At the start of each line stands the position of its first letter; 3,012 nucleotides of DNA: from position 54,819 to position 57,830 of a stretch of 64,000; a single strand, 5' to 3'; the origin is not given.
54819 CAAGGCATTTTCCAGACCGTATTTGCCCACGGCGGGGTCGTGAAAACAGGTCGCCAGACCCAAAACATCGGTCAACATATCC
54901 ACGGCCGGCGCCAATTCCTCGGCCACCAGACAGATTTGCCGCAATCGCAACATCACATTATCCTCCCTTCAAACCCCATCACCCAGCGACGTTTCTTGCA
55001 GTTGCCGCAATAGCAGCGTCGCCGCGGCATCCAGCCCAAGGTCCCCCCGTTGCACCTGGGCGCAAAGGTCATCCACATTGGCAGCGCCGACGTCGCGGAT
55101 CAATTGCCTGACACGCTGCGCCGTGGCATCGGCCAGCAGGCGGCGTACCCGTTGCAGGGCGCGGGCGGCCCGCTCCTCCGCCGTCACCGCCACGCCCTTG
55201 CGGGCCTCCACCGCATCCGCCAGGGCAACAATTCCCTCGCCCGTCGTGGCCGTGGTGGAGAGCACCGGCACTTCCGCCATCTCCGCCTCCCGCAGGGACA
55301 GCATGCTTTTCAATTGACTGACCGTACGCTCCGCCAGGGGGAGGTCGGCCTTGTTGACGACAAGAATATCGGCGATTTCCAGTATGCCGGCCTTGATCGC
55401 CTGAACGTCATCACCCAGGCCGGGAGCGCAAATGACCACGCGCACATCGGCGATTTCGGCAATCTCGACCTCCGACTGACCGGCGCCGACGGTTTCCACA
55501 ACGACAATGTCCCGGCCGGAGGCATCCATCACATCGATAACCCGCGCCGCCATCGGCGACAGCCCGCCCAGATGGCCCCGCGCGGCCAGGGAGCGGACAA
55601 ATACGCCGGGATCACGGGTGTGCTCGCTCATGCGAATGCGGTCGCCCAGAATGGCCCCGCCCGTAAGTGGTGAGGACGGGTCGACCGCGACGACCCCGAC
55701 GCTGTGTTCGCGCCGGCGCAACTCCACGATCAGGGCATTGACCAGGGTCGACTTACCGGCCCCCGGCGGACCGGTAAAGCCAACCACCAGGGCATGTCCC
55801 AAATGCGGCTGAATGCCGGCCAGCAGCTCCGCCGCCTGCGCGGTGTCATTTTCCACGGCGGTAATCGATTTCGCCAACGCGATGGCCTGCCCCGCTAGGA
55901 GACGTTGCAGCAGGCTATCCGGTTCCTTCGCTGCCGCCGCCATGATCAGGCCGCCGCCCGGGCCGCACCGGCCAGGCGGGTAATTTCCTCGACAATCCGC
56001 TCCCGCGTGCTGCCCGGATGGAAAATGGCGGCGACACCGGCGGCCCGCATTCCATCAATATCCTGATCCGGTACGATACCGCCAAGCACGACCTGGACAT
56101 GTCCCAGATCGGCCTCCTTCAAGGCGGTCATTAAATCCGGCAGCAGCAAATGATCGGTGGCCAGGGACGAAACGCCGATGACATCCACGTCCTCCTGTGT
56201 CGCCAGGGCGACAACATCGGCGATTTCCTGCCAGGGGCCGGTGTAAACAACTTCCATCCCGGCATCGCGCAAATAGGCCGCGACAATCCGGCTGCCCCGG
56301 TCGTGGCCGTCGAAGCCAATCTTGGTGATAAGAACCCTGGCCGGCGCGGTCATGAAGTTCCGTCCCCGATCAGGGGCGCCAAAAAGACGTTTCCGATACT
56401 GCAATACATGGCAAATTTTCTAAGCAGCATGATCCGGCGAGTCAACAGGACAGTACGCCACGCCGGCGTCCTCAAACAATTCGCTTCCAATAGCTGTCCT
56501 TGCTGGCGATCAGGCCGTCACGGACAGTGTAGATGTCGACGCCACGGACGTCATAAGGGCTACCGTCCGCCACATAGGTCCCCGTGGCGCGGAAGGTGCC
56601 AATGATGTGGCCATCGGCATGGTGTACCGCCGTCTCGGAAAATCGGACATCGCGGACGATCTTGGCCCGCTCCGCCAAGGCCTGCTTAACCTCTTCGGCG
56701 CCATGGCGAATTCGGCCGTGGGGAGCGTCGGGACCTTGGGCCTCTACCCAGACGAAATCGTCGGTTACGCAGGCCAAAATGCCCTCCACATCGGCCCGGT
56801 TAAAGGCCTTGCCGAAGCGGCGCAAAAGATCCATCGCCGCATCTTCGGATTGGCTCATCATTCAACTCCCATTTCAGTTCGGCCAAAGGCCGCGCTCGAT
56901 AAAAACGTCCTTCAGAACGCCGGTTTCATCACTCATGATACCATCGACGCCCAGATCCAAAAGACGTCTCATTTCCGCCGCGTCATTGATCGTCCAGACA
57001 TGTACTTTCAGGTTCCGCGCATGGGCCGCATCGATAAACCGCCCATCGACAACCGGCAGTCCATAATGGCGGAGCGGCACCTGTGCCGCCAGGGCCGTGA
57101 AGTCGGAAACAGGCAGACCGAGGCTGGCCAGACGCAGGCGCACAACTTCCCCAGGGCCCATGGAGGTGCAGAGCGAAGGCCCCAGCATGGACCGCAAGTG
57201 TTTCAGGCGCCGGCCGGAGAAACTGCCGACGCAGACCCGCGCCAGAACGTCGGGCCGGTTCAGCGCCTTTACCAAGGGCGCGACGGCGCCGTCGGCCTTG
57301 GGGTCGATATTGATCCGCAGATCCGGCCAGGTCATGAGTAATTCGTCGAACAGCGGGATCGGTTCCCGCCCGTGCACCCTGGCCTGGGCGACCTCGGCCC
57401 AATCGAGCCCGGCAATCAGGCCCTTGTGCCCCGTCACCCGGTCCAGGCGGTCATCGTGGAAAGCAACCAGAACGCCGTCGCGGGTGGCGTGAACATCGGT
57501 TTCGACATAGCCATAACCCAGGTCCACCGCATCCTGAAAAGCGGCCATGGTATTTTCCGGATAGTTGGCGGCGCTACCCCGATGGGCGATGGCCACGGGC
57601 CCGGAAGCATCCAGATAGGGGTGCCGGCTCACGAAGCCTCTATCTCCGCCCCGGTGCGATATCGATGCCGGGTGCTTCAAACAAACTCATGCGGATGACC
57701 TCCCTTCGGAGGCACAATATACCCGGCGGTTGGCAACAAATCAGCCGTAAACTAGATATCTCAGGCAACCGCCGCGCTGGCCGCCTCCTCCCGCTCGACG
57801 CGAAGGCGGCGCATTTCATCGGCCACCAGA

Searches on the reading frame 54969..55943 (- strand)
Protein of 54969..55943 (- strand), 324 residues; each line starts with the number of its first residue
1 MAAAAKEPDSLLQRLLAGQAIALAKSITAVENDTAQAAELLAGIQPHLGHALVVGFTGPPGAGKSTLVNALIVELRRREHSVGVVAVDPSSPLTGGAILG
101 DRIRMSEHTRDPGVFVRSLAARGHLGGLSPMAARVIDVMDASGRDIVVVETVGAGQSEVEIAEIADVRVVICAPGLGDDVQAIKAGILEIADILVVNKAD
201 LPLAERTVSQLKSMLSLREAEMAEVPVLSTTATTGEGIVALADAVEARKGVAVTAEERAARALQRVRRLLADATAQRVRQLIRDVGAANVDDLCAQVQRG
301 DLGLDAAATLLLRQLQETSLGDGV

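Call 3: search_protein_families(library=pfam, proteins=[window:54969-55943:-], max_evalue=0.01)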
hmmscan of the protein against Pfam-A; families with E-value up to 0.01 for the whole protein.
window:54969-55943:- (324 aa): 20 families
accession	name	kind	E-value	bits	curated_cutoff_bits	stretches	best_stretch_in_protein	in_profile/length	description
PF03308.22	MeaB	-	3.5e-84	282.5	23.1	1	23-281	1-267/273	Methylmalonyl Co-A mutase-associated GTPase MeaB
PF03193.22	RsgA_GTPase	-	1.7e-07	31.7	30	1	35-78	91-133/174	RsgA GTPase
PF02492.25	cobW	-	3.5e-07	30.4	20.7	1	53-215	2-169/180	CobW/HypB/UreG, nucleotide-binding domain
PF00009.33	GTP_EFTU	-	8.5e-06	25.9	26.5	1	53-246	5-183/188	Elongation factor Tu GTP binding domain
PF03029.23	ATP_bind_1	-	7.2e-05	23.1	27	1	57-90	2-35/240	Conserved hypothetical ATP binding protein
PF13401.12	AAA_22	-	0.00012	22.8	27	1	53-104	7-56/130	AAA domain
PF01656.29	CbiA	-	0.00013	22.4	25.4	1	61-274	9-54/125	CobQ/CobB/MinD/ParA nucleotide binding domain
PF00005.33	ABC_tran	-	0.00023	22.2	25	1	49-83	9-43/137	ABC transporter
PF01926.29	MMR_HSR1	-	0.00034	21.1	21.9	1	54-74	2-22/113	50S ribosome-binding GTPase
PF07693.20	KAP_NTPase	-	0.00095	18.9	20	1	40-89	8-58/293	KAP family P-loop domain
PF13481.12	AAA_25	-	0.0015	18.6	27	0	229-301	54-143/195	AAA domain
PF03205.20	MobB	-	0.0016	18.7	26.6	1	53-85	1-33/133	Molybdopterin guanine dinucleotide synthesis protein B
PF13191.12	AAA_16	-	0.0017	19.3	32.6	0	53-84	26-55/167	AAA ATPase domain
PF03266.21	NTPase_1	-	0.0018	18.5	23.9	1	55-83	3-31/168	NTPase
PF13555.12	AAA_29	-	0.0022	18.2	27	1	56-73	27-44/61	P-loop containing region of AAA domain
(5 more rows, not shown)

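Call 4: search_protein_families(library=ncbifam, proteins=[window:54969-55943:-], max_evalue=0.1)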
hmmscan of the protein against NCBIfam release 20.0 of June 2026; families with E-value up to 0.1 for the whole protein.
window:54969-55943:- (324 aa): 54 families (the best 25 are shown)
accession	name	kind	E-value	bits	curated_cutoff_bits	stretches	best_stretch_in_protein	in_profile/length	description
TIGR00750.1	lao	equivalog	1.3e-90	303.6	240.75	1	18-312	1-299/300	methylmalonyl Co-A mutase-associated GTPase MeaB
NF006958.0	PRK09435.1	equivalog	3.8e-69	233.2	329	1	6-317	8-330/333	methylmalonyl Co-A mutase-associated GTPase MeaB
NF045497.1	IsobCoAmut_IcmF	equivalog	9.8e-39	132.9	1500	1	5-246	139-392/1076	fused isobutyryl-CoA mutase/GTPase IcmF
TIGR00073.1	hypB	equivalog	1.5e-10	41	121.2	1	51-248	30-213/217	hydrogenase nickel incorporation protein HypB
TIGR03594.1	GTPase_EngA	equivalog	2.3e-07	30.2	306.7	2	191-248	288-345/432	ribosome biogenesis GTPase Der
NF003661.0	PRK05291.1-3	equivalog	9e-07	28.6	380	2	19-72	192-237/448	tRNA uridine-5-carboxymethylaminomethyl(34) synthesis GTPase MnmE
NF006743.0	PRK09270.1-2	equivalog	8.9e-06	24.9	227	1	49-87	26-62/217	nucleoside/nucleotide kinase family protein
NF006746.0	PRK09270.1-5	subfamily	1.6e-05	23.9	250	1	52-88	22-58/210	nucleoside/nucleotide kinase family protein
TIGR00101.1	ureG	equivalog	2.1e-05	24.4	204.2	1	53-241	3-187/199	urease accessory protein UreG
NF000908.1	PRK00089.1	equivalog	7.7e-05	22.1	237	1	52-72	4-24/291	GTPase Era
NF011056.0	PRK14489.1-1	equivalog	8.8e-05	21.8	379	1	50-88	202-240/363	bifunctional molybdenum cofactor guanylyltransferase MobA/molybdopterin-guanine dinucleotide biosynthesis adaptor protein MobB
NF008931.0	PRK12288.1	equivalog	0.0001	21.5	360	0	184-253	145-211/347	small ribosomal subunit biogenesis GTPase RsgA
NF006744.0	PRK09270.1-3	equivalog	0.00011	21.7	281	1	36-81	9-53/213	nucleoside/nucleotide kinase family protein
NF010068.0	PRK13548.1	equivalog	0.00012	21.3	261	1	35-83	15-63/261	heme ABC transporter ATP-binding protein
TIGR00231.1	small_GTP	domain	0.00016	21.5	42.5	0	191-246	114-163/164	GTP-binding protein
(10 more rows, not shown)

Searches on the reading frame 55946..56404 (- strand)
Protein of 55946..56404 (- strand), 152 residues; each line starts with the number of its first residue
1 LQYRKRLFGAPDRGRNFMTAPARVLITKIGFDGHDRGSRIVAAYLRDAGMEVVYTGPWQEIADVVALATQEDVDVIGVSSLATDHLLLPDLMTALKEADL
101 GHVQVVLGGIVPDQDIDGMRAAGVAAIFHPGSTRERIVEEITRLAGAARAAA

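Call 3: search_protein_families(library=pfam, proteins=[window:55946-56404:-], max_evalue=0.01)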
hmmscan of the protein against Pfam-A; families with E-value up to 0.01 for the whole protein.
window:55946-56404:- (152 aa): 2 families
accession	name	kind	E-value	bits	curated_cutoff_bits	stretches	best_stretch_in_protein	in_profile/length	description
PF02310.24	B12-binding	-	6e-23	81.4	32.1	1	23-134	2-116/121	B12 binding domain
PF13380.12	CoA_binding_2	-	0.0062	17.4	22.8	0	34-126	12-105/116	CoA binding domain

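Call 4: search_protein_families(library=ncbifam, proteins=[window:55946-56404:-], max_evalue=0.1)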
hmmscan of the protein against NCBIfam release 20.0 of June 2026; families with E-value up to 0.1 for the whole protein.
window:55946-56404:- (152 aa): 14 families
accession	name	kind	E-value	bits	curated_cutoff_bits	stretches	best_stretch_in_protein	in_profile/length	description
TIGR00640.1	acid_CoA_mut_C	subfamily_domain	1.5e-34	118.8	57.45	1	22-143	3-125/132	methylmalonyl-CoA mutase C-terminal domain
NF006944.0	PRK09426.1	equivalog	6.4e-32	110.3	876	1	22-144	590-713/721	methylmalonyl-CoA mutase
NF045497.1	IsobCoAmut_IcmF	equivalog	3.2e-14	51.7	1500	1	23-134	4-118/1076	fused isobutyryl-CoA mutase/GTPase IcmF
NF002612.0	PRK02261.1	equivalog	7.6e-09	35.2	110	1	22-141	4-130/148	methylaspartate mutase subunit S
TIGR02370.1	pyl_corrinoid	subfamily_domain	6.6e-08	32.2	215.3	1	24-115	87-180/197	methyltransferase cognate corrinoid protein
NF041607.1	dimeth_corrin_MtbC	equivalog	2.9e-06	26.9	350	1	28-110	89-173/203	dimethylamine corrinoid protein MtbC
NF052513.1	TransRegCarH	equivalog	1.3e-05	24.6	400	1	22-111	165-250/274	HTH-type transcriptional repressor CarH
NF007024.0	PRK09490.1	equivalog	2.3e-05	22.4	1497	1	19-86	749-816/1234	methionine synthase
TIGR01501.1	MthylAspMutase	equivalog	8.3e-05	22.4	135.8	1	24-111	4-94/134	methylaspartate mutase subunit S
NF047995.1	corrinoid_MtgC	exception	9.5e-05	22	310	1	21-109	92-182/215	glycine betaine-specific corrinoid protein MtgC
NF047996.1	corrin_MtgC_2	exception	0.0003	20.3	370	1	24-109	92-179/212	glycine betaine-specific corrinoid protein MtgC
TIGR02082.1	metH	equivalog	0.00035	18.3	1010.85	1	22-87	734-799/1182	methionine synthase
NF040655.1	MtaC_Meth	equivalog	0.00037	19.6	420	1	30-115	128-213/253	methanol--corrinoid protein MtaC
NF040669.1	MtaC2_Meth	equivalog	0.00049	19.5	450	1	22-110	127-216/267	methanol--corrinoid protein MtaC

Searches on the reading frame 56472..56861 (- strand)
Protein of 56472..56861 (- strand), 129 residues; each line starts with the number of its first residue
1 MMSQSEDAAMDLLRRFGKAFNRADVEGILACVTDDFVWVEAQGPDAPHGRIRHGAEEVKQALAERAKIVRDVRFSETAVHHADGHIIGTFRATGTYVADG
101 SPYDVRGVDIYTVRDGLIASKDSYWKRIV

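Call 3: search_protein_families(library=pfam, proteins=[window:56472-56861:-], max_evalue=0.01)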
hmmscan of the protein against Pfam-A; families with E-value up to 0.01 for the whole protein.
window:56472-56861:- (129 aa): 3 families
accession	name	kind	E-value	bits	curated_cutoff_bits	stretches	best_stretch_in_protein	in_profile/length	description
PF12680.13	SnoaL_2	-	1e-18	68.2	27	1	14-120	2-101/102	SnoaL-like domain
PF14534.12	DUF4440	-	7.5e-08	33.2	25.2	1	11-112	3-99/107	Domain of unknown function (DUF4440)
PF07366.18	SnoaL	-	2.9e-05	24.3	28.4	1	12-125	3-117/126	SnoaL-like polyketide cyclase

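Call 4: search_protein_families(library=ncbifam, proteins=[window:56472-56861:-], max_evalue=0.1)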
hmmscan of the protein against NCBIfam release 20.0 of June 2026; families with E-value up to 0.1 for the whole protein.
window:56472-56861:- (129 aa): 4 families
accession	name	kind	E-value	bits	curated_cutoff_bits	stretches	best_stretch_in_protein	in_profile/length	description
TIGR02096.1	TIGR02096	subfamily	1e-08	35.5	97.1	1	11-125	2-119/129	ketosteroid isomerase-related protein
NF006089.0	PRK08241.1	subfamily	0.00013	21.2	240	1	4-125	214-326/343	RNA polymerase subunit sigma-70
TIGR02246.1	TIGR02246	subfamily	0.0035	17.3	33.95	1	6-83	3-86/128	SgcJ/EcaC family oxidoreductase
TIGR02960.1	SigX5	hypoth_equivalog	0.034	13.3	264.75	1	4-84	201-276/322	RNA polymerase sigma-70 factor, TIGR02960 family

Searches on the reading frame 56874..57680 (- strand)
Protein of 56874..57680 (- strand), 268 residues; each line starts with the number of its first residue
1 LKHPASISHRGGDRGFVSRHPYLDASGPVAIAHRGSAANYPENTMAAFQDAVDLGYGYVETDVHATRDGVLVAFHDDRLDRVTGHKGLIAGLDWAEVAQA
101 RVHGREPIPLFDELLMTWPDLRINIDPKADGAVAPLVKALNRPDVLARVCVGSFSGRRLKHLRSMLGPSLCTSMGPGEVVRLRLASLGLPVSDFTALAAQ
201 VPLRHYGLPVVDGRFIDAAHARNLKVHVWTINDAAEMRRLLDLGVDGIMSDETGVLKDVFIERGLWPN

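Call 3: search_protein_families(library=pfam, proteins=[window:56874-57680:-], max_evalue=0.01)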
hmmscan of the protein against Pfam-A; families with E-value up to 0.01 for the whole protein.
window:56874-57680:- (268 aa): 2 families
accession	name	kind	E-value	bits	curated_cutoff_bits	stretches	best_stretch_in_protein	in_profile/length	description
PF03009.23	GDPD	-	2.7e-45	155.8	23.6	1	33-254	1-243/244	Glycerophosphoryl diester phosphodiesterase family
PF13653.12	GDPD_2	-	9.5e-08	32.7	27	1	225-253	1-29/30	Glycerophosphoryl diester phosphodiesterase family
